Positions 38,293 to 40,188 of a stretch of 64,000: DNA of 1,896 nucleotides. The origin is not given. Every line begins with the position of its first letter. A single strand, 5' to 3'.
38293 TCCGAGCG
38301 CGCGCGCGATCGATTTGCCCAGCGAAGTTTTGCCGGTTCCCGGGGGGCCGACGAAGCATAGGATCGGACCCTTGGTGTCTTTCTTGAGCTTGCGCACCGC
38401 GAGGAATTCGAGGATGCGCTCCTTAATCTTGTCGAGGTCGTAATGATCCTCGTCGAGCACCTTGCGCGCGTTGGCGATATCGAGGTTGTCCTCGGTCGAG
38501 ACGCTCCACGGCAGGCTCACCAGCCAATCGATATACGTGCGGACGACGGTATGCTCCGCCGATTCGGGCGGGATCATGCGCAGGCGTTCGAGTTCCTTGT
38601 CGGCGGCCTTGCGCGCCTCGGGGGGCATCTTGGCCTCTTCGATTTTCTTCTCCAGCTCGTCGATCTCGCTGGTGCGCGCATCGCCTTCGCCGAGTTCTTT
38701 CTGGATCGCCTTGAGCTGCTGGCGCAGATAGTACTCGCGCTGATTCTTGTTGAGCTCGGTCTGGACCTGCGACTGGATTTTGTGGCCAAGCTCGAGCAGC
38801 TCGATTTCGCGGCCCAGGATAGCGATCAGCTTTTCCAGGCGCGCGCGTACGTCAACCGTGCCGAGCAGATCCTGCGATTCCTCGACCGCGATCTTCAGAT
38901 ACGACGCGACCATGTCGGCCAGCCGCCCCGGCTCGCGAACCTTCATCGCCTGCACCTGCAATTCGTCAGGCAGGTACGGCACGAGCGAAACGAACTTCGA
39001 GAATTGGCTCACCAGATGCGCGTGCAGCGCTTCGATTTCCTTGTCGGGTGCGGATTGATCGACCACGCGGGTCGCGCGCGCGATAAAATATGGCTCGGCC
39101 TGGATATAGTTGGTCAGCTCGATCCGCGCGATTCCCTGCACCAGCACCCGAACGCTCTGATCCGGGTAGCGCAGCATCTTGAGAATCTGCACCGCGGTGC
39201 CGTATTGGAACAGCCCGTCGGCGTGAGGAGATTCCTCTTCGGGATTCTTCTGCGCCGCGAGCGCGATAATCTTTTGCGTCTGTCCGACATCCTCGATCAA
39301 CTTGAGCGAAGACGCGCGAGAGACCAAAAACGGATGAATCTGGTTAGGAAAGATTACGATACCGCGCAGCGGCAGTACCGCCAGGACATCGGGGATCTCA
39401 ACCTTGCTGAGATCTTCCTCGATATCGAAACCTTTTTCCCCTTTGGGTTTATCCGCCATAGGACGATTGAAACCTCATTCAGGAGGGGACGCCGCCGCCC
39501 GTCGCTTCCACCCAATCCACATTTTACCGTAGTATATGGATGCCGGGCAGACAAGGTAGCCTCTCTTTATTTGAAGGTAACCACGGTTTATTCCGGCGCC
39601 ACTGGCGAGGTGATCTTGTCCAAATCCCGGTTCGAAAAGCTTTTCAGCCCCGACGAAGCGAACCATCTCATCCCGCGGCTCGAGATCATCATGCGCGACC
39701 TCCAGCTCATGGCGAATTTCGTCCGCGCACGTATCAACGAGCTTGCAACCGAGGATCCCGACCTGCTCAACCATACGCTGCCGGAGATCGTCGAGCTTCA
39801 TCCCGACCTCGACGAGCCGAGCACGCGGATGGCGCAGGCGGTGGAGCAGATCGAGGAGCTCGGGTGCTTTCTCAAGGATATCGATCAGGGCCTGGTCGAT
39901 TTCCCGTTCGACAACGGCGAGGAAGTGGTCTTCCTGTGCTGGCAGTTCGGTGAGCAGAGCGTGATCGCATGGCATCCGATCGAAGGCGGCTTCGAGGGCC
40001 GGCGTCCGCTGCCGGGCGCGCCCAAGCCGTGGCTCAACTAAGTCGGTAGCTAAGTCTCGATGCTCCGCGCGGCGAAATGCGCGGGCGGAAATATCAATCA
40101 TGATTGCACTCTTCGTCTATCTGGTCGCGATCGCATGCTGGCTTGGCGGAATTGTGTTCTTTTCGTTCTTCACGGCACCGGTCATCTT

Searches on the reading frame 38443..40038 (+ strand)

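Call 43: search_protein_families(library=pfam, proteins=[window:38443-40038:+], max_evalue=0.00001)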
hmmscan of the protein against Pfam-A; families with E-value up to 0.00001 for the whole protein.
window:38443-40038:+ (532 aa): 1 family
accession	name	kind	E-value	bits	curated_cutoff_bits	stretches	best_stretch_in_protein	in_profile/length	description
PF09969.14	DUF2203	-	7e-30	104.7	24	1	399-523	1-122/122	Uncharacterized conserved protein (DUF2203)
